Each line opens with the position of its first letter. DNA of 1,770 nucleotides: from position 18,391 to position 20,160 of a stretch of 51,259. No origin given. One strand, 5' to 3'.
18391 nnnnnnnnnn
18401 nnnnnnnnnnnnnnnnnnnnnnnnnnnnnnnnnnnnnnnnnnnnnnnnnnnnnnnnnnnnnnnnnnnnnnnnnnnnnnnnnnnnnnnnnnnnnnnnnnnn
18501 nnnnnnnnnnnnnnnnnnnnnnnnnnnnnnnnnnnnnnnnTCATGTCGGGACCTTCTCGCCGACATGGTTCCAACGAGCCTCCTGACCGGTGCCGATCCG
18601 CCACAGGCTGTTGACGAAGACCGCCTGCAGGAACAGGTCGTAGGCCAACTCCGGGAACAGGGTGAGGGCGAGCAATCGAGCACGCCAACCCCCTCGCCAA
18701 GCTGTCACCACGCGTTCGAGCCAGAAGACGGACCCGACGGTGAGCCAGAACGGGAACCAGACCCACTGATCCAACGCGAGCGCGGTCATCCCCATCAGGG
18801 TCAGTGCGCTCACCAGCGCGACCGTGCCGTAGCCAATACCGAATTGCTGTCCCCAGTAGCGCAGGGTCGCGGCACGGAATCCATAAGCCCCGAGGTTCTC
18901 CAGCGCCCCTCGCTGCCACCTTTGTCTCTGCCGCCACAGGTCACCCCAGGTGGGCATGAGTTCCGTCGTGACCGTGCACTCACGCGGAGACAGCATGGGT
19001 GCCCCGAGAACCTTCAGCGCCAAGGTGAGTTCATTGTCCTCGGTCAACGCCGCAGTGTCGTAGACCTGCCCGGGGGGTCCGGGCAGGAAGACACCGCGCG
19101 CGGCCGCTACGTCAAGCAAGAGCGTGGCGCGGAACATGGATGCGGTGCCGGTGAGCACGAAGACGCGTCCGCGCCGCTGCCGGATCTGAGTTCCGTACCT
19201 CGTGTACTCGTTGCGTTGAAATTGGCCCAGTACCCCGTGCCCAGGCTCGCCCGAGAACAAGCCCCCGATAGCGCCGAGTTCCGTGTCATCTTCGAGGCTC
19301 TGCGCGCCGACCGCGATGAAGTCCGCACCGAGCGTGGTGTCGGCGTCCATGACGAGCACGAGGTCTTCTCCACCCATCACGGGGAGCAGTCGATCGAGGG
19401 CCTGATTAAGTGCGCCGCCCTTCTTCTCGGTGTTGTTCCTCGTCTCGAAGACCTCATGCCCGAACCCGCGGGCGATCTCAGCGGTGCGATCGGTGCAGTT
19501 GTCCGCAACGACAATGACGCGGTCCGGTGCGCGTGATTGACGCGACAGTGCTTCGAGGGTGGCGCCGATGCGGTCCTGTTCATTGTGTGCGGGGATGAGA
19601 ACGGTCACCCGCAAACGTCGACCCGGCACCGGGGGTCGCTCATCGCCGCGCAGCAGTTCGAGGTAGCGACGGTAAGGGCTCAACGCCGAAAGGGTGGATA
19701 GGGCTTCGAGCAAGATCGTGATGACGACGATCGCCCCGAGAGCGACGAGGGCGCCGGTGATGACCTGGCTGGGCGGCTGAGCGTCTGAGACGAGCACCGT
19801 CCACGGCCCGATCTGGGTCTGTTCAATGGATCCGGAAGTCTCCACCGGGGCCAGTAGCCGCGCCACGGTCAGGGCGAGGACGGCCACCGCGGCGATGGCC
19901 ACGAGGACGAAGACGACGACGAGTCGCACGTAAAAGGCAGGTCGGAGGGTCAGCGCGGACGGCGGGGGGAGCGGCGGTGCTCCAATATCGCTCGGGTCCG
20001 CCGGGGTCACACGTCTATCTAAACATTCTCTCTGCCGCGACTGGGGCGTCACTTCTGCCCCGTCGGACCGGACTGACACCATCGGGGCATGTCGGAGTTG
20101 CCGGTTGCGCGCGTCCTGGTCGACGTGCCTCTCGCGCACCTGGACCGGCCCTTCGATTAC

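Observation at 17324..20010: Processive GT2 polysaccharide synthase translationally coupled to a polytopic degenerate-GGDEF protein, inserted antisense between metK and priA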

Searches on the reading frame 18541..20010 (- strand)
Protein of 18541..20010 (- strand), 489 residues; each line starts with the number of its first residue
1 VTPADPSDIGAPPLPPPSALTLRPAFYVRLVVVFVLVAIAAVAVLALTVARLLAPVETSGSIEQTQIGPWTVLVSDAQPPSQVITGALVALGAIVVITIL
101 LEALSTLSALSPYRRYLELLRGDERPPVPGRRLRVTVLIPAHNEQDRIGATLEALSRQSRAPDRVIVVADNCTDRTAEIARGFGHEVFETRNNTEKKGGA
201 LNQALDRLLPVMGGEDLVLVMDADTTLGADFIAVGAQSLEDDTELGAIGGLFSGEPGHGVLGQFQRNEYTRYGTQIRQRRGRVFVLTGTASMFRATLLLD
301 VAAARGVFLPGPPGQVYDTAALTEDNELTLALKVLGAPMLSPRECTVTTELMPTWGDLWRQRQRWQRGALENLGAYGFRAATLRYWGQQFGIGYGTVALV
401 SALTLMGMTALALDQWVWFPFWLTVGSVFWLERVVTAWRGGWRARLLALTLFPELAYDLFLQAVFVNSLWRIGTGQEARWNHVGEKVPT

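Call 6: search_protein_families(library=pfam, proteins=[window:18541-20010:-], max_evalue=0.1)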
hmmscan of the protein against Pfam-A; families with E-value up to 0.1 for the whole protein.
window:18541-20010:- (489 aa): 5 families
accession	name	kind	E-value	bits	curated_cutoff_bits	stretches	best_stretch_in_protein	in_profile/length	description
PF13641.12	Glyco_tranf_2_3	-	9.5e-23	81.8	27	1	135-368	3-230/230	Glycosyltransferase like family 2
PF00535.33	Glycos_transf_2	-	2.1e-19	70.5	23.3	1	136-298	1-164/168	Glycosyl transferase family 2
PF13632.12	Glyco_trans_2_3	-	9.5e-16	58.6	27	1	218-430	2-197/198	Glycosyl transferase family group 2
PF13704.12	Glyco_tranf_2_4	-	0.00018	22.4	27.5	1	142-224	1-81/98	Glycosyl transferase family 2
PF13506.12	Glyco_transf_21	-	0.019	14.9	21.7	0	215-298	31-114/174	Glycosyl transferase family 21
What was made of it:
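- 18541..20010 (-): GT2 membrane synthase gene (489 aa). It has 2 N-terminal TMs with a short outside hairpin, a cytoplasmic GT-A domain, interface helices and C-terminal TMs. Pfam GT2 families (call 6).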

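Call 7: search_protein_families(library=ncbifam, proteins=[window:18541-20010:-], max_evalue=0.1)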
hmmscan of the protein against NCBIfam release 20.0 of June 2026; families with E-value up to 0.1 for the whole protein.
window:18541-20010:- (489 aa): 20 families
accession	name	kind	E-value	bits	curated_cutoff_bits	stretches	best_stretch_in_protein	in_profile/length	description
NF041865.1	EpsU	equivalog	3.2e-19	69.2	700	1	101-243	6-151/394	exopolysaccharide biosynthesis GT2 family glycosyltransferase EpsU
TIGR03937.1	PgaC_IcaA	equivalog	4.5e-16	58.8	422.3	1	134-373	46-274/407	poly-beta-1,6-N-acetyl-D-glucosamine synthase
TIGR03111.1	glyc2_xrt_Gpos1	hypoth_equivalog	4.3e-09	35.7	363.95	1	124-376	40-293/439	TIGR03111 family XrtG-associated glycosyltransferase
TIGR04283.1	glyco_like_mftF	equivalog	1.4e-08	34.6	182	1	136-205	2-68/221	TIGR04283 family arsenosugar biosynthesis glycosyltransferase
TIGR04182.1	glyco_TIGR04182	equivalog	1.7e-08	34.2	325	1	135-229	2-87/293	S-layer glycoprotein N-glycosyltransferase AglJ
NF010496.0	PRK13915.1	equivalog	3.2e-08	33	262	1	133-226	31-128/307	glucosyl-3-phosphoglycerate synthase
NF053846.1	glyco_with_XrtP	equivalog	3.3e-08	32.7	520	1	134-247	42-167/440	XrtP-associated glycosyltransferase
TIGR03469.1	HpnB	hypoth_equivalog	1.8e-07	30.6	379.25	1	132-187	43-99/386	hopene-associated glycosyltransferase HpnB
NF041875.1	EPS_EpsD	equivalog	1e-05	25.2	370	1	135-277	1-141/325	exopolysaccharide biosynthesis glycosyltransferase EpsD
TIGR04242.1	nodulat_NodC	equivalog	1.6e-05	24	550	1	134-440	49-356/395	chitooligosaccharide synthase NodC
NF038302.1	EPS_HpsE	equivalog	2e-05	23.7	300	1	134-254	2-126/307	hormogonium polysaccharide biosynthesis glycosyltransferase HpsE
NF045692.1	OglycostaseCruG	equivalog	2.3e-05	23.5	600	1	128-181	36-89/386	2'-O-glycosyltransferase CruG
NF007482.0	PRK10073.1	equivalog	0.00013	21.1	423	1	134-225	7-96/334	glycosyltransferase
NF041391.1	DPhHxTase_Halo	equivalog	0.00017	20.7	375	1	141-207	3-66/213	dolichyl-phosphate hexose transferase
TIGR03965.1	mycofact_glyco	equivalog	0.00033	19.6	280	1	132-184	73-128/467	mycofactocin biosynthesis glycosyltransferase MftF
TIGR03030.1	CelA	equivalog_domain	0.025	12.6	699.1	0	173-245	192-259/714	UDP-forming cellulose synthase catalytic subunit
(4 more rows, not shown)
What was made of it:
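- On PgaC/IcaA poly-beta-1,6-GlcNAc synthase (TIGR03937 equivalog): 58.8 bits against a cutoff of 422.3 (call 7).
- On BcsA cellulose synthase: TIGR03030 gives 12.6 bits against 699 (call 7).
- Closest known: PgaC-PgaD. Same: PgaC/IcaA is the best full-domain curated match of the GT2 (call 7).
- Closest known: PgaC-PgaD. Different: The score is far below the equivalog cutoff (58.8 against 422 bits, call 7).
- The match to the PgaC/IcaA equivalog model is far below its cutoff (58.8 against 422 bits, call 7). The best curated full-domain match is PgaC/IcaA (call 7).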

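Call 9: find_homologous_proteins(query=window:18541-20010:-)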
Query window:18541-20010:- (489 aa): 3743 proteins with E <= 0.001 among 8000 candidates; the best 120 are listed.
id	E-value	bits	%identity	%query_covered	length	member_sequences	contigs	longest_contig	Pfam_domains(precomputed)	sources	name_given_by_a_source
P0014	1.8e-296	1002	90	100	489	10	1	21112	PF13632.13,PF13641.13,PF00535.33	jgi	-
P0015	1.5e-294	996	90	100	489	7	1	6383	PF13632.13,PF13641.13,PF00535.33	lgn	-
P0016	4.1e-289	978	89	100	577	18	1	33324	PF13632.13,PF13641.13,PF00535.33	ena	-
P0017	5.8e-260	882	80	100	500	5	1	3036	PF13632.13,PF13641.13,PF00535.33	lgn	-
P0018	5.3e-198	677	70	85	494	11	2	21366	PF13632.13,PF13641.13,PF00535.33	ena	-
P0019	7.0e-198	677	70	85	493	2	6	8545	PF13632.13,PF13641.13,PF00535.33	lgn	-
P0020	2.0e-196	672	66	96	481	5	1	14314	PF13632.13,PF13641.13,PF00535.33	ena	-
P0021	4.1e-195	668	64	98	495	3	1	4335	PF13632.13,PF13641.13,PF00535.33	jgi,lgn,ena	jgi:cellulose synthase/poly-beta-1,6-N-acetylglucosamine synthase-like glycosyltransferase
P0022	9.7e-195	666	66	95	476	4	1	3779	PF13632.13,PF13641.13,PF00535.33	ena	-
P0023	9.8e-195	666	68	85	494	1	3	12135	PF13632.13,PF13641.13,PF00535.33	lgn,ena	-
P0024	1.7e-193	662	66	94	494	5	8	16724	PF13632.13,PF13641.13,PF00535.33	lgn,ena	-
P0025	2.1e-193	662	63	99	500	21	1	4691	PF13632.13,PF13641.13,PF00535.33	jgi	jgi:cellulose synthase/poly-beta-1,6-N-acetylglucosamine synthase-like glycosyltransferase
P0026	2.9e-193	662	65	96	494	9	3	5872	PF13632.13,PF13641.13,PF00535.33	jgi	-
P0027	7.0e-193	660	64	96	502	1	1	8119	PF13632.13,PF13641.13,PF00535.33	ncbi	ncbi:MAG: glycosyltransferase [Candidatus Nanopelagicales bacterium]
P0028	9.2e-193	660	63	97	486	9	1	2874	PF13632.13,PF13641.13,PF00535.33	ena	-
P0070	1.7e-178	613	58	99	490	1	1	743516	PF13632.13,PF13641.13,PF00535.33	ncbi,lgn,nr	ncbi:MAG: glycosyltransferase family 2 protein [Actinomycetota bacterium]|nr:glycosyltransferase fam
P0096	1.7e-172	593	62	89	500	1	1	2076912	PF13632.13,PF13641.13,PF00535.33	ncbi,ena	-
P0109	3.0e-170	586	58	96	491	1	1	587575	PF13632.13,PF13641.13,PF00535.33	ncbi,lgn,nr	ncbi:MAG: glycosyltransferase family 2 protein [Candidatus Nanopelagicales bacterium]|nr:glycosyltra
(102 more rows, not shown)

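Call 12: find_encoding_contigs(protein=P0096, flank=8000, max_places=2)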
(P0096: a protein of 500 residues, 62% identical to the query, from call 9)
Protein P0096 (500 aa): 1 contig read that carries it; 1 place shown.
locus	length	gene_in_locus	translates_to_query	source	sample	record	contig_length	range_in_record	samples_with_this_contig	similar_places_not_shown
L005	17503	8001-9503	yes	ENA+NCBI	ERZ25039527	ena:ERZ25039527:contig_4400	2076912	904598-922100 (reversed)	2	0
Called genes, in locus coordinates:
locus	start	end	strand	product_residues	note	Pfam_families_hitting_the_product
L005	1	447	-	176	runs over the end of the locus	PF04191:PEMT (weak), PF04140:ICMT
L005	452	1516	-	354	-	PF00195:Chal_sti_synt_N, PF08392:FAE1_CUT1_RppA, PF02797:Chal_sti_synt_C, PF08541:ACP_syn_III_C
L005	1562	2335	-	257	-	PF00483:NTP_transferase, PF12804:NTP_transf_3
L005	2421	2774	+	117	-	PF04237:YjbR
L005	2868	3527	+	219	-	PF11139:SfLAP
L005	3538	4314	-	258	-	PF01083:Cutinase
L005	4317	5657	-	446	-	PF04107:GCS2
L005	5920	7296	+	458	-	-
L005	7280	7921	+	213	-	-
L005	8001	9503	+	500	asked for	PF13641:Glyco_tranf_2_3, PF00535:Glycos_transf_2, PF13632:Glyco_trans_2_3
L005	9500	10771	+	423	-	PF00990:GGDEF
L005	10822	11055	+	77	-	PF14373:Imm_superinfect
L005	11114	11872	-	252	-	PF04402:SIMPL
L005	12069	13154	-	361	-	PF03741:TerC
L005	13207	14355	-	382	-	PF02771:Acyl-CoA_dh_N, PF02770:Acyl-CoA_dh_M, PF00441:Acyl-CoA_dh_1, PF08028:Acyl-CoA_dh_2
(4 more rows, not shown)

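Call 13: find_encoding_contigs(protein=P0109, flank=8000, max_places=2)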
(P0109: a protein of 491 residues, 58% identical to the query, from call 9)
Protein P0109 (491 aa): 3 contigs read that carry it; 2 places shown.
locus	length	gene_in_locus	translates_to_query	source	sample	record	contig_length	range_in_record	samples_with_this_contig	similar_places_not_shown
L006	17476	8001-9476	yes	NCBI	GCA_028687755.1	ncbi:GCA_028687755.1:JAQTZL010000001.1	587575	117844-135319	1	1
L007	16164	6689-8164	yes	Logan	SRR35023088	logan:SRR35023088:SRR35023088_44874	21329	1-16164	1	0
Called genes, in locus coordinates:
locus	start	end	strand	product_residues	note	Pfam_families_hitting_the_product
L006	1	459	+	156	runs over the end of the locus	PF02577:BFN_dom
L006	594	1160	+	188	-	PF13411:MerR_1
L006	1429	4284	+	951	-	PF02347:GDC-P, PF00266:Aminotran_5 (faint), PF02347:GDC-P, PF21478:GcvP2_C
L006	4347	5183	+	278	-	PF01391:Collagen (weak)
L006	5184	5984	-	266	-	PF13622:4HBT_3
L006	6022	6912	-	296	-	PF00903:Glyoxalase (faint), PF13669:Glyoxalase_4 (weak)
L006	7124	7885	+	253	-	PF18029:Glyoxalase_6 (faint), PF00903:Glyoxalase (weak)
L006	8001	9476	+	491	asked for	PF00535:Glycos_transf_2, PF13641:Glyco_tranf_2_3, PF13632:Glyco_trans_2_3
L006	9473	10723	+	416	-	PF00990:GGDEF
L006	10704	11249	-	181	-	PF00293:NUDIX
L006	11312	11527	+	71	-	-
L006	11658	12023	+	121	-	PF13397:RbpA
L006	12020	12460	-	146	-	PF04186:FxsA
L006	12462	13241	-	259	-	PF00535:Glycos_transf_2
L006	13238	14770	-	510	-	PF20154:LNT_N, PF00795:CN_hydrolase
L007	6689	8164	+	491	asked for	PF00535:Glycos_transf_2, PF13641:Glyco_tranf_2_3, PF13632:Glyco_trans_2_3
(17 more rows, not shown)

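Call 14: find_encoding_contigs(protein=P0070, flank=8000, max_places=2)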
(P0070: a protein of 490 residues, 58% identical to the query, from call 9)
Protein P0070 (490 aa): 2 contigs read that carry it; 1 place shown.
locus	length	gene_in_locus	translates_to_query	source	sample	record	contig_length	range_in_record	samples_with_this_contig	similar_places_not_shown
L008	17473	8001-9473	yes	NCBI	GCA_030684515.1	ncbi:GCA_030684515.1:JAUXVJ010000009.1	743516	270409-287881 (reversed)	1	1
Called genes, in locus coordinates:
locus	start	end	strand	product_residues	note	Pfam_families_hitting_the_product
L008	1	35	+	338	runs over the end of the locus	PF00005:ABC_tran, PF02463:SMC_N, PF08352:oligo_HPY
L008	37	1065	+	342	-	PF00005:ABC_tran, PF13401:AAA_22 (faint), PF08352:oligo_HPY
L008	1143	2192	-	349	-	PF01118:Semialdhyde_dh, PF02774:Semialdhyde_dhC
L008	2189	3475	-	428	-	PF00696:AA_kinase, PF01842:ACT, PF22468:ACT_9, PF13840:ACT_7, PF01842:ACT (weak), PF22468:ACT_9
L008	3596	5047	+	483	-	PF00089:Trypsin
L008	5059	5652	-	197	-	PF00633:HHH (weak), PF21176:RecR_HhH, PF02132:RecR_ZnF, PF01751:Toprim, PF13662:Toprim_4, PF21175:RecR_C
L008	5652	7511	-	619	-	PF13177:DNA_pol3_delta2, PF00004:AAA, PF13401:AAA_22 (weak), PF22608:DNAX_ATPase_lid, PF12169:DNA_pol3_gamma3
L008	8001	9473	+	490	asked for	PF00535:Glycos_transf_2, PF13641:Glyco_tranf_2_3, PF13632:Glyco_trans_2_3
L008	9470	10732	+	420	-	PF00990:GGDEF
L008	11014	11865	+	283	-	PF03239:FTR1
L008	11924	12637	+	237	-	PF13473:Cupredoxin_1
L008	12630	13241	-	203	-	PF13399:LytR_C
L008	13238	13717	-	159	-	PF00383:dCMP_cyt_deam_1, PF14437:MafB19-deam, PF14439:Bd3614-deam (weak)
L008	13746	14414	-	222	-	PF02600:DsbB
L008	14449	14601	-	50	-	-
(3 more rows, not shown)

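Call 21: search_solved_structures(query=window:18541-20010:-, max_evalue=0.01, show_alignments=2)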
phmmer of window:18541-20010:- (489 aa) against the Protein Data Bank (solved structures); distinct sequences matched with E-value up to 0.01: 4.
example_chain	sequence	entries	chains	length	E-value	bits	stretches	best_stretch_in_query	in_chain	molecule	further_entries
3f1y_A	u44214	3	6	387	0.00013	24.4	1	133-226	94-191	Mannosyl-3-phosphoglycerate synthase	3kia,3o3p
6yv7_A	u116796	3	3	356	0.00041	22.8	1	123-249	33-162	Glycosyl transferase, family 2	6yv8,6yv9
6yv7_B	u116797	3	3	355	0.00043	22.7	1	123-249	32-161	Glycosyl transferase, family 2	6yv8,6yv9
6p61_A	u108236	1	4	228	0.0016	20.8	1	134-238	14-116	Glycosyltransferase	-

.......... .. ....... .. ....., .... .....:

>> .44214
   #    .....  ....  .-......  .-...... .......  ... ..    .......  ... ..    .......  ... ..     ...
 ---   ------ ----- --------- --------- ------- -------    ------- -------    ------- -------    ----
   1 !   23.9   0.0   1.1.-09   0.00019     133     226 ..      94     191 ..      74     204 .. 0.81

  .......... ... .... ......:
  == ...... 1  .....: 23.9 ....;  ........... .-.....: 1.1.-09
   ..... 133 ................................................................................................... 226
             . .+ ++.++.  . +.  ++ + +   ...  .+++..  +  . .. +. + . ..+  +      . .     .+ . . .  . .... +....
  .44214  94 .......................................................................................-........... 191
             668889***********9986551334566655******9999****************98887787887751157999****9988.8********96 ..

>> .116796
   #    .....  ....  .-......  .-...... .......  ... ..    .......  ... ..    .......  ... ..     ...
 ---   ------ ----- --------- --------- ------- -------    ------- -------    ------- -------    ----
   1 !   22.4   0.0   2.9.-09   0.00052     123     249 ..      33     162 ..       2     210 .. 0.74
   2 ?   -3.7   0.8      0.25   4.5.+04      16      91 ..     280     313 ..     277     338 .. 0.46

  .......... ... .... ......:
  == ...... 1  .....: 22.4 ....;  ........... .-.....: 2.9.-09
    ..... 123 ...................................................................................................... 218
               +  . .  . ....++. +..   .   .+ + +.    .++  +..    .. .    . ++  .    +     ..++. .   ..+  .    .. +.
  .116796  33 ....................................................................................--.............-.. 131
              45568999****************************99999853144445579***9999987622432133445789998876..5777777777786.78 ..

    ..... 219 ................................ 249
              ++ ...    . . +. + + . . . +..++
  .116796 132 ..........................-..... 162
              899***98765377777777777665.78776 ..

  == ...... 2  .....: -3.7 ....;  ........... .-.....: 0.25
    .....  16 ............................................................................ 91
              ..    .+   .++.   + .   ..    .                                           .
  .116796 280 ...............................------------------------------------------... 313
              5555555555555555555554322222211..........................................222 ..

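Call 28: search_solved_structures(query=A2, max_evalue=0.001, show_alignments=1)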
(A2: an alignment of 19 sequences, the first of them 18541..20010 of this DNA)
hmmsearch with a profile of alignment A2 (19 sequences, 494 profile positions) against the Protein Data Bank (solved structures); distinct sequences matched with E-value up to 0.001: 7.
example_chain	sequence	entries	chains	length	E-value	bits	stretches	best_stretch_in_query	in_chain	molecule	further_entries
2z87_A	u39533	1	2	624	3.8e-07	32.6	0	139-253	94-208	Chondroitin synthase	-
2z86_A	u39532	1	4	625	3.8e-07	32.6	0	139-253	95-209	Chondroitin synthase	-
6p61_A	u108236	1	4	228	1.4e-05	27.4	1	130-257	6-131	Glycosyltransferase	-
6yv7_A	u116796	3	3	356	2.6e-05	26.6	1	125-255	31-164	Glycosyl transferase, family 2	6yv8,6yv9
6yv7_B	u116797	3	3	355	2.7e-05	26.5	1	126-255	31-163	Glycosyl transferase, family 2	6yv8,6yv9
5mlz_A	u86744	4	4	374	6.7e-05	25.2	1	134-247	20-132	Dolichol monophosphate mannose synthase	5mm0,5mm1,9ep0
5tze_C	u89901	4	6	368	0.00089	21.5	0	138-244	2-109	Glycosyl transferase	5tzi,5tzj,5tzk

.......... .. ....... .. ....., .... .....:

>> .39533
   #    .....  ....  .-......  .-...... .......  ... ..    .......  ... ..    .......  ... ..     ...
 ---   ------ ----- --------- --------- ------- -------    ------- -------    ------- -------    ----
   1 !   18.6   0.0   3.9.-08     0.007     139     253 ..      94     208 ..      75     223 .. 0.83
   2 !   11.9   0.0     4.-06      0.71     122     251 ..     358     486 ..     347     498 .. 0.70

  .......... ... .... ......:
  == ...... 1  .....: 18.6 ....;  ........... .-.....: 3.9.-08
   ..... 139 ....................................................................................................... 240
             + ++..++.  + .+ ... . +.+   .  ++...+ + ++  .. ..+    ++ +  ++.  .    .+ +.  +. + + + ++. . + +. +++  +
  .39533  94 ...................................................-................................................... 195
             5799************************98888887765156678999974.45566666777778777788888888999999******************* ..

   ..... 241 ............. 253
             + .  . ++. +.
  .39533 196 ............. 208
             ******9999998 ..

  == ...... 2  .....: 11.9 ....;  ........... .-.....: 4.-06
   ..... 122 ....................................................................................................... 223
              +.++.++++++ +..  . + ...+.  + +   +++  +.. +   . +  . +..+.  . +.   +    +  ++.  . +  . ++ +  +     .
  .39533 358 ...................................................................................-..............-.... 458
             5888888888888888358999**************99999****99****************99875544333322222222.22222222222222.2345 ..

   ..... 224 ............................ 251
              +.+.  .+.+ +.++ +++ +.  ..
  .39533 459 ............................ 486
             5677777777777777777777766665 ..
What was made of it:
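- Weak NCBIfam and PDB sequence hits to Dpm1-, AglJ- and GpgS-type enzymes over the N-terminal half (calls 7, 21, 28).
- Tried and rejected: PDB sequence searches for the GT2, by single sequence and by profile, gave only weak N-terminal GT-A hits (calls 21, 28).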

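Call 32: find_related_loci(query=A2, collection=genome_contigs, flank=5000)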
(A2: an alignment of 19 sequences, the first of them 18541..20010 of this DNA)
Query A2 (489 aa) in genome_contigs; peptide patterns used: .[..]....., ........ (x = any residue, [..] = any of these).
600 stretches matched a pattern (row limit reached: there are more); 498 encode a relative of the query (tblastn E <= 1e-3); the best 80 are kept; 80 distinct loci.
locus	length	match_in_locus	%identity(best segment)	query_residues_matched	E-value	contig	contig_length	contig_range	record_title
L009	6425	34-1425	65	26-489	0e+0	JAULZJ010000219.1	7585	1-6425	MAG: Candidatus Nanopelagicales bacterium isolate P_NANO1 NODE_29856_length_7585_cov_2.426388, whole genome shotgun sequ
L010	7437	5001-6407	64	13-483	0e+0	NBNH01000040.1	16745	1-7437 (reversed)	MAG: Actinomycetales bacterium mxb001 NODE_47183_length_16745_cov_62.0509, whole genome shotgun sequence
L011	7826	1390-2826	65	4-483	0e+0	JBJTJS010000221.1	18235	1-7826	MAG: bacterium isolate samp_4310_metabat2_15 samp_4310_1114337, whole genome shotgun sequence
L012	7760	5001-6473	63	3-486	0e+0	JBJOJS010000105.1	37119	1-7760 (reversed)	MAG: Actinomycetota bacterium isolate stroublescreek_2019_sw_WHONDRS-S19S_0089_B_bin.14 scaffold_482972, whole genome sh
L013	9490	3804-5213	62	12-483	0e+0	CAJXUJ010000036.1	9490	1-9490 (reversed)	MAG TPA_asm: uncultured actinobacterium isolate SRR4030076_bin.68_MetaBAT_v2.12.1_MAG genome assembly, contig: NODE_2202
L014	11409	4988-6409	64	13-486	0e+0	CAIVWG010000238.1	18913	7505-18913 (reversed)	uncultured bacterium isolate LaPlata-a_bin-1899 genome assembly, contig: bin-1899:238/277, whole genome shotgun sequence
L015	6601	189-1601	62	13-483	0e+0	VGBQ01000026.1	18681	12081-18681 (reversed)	MAG: Actinomycetota bacterium isolate K_Offshore_40m_m2_150 K_Offshore_40m_m2_150_Ga0194133_10004474, whole genome shotg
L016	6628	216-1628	64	13-483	0e+0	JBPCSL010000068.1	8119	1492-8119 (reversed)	MAG: Candidatus Nanopelagicales bacterium S1Ck117_1723188_flag_0_multi_13.9838_len_8119, whole genome shotgun sequence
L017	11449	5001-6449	60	2-483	7e-178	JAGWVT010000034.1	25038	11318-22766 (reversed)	MAG: Actinomycetales bacterium isolate REEB426 contig-150_3501, whole genome shotgun sequence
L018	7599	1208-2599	62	23-485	4e-177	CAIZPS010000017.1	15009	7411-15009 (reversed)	uncultured bacterium isolate Loc080925-4m_bin-0811 genome assembly, contig: bin-0811:017/302, whole genome shotgun seque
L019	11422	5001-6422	62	13-486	3e-176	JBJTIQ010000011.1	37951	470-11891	MAG: Actinomycetota bacterium isolate samp_4312_semibin_220 samp_4312_41753, whole genome shotgun sequence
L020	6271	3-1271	92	67-489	0e+0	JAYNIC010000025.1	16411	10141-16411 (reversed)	MAG: Candidatus Nanopelagicales bacterium isolate 139544_COM_vamb_bins.tsv.028 NODE_4189_length_16411_cov_3.699743, whol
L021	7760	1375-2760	62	23-483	7e-176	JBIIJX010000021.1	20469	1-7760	MAG: Candidatus Nanopelagicales bacterium isolate ME2001-10-09pf_3300042861_group1_bin215 Rohwer_bin358_scaffold_213_c4,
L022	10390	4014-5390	60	25-483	6e-173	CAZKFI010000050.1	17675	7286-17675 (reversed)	MAG TPA_asm: uncultured Bifidobacteriaceae bacterium isolate binchicken_co298_185 genome assembly, contig: NODE_5910_len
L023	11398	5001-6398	62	25-489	5e-172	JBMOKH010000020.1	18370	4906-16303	MAG: Candidatus Nanopelagicales bacterium isolate Deming_bin.9 contig8029, whole genome shotgun sequence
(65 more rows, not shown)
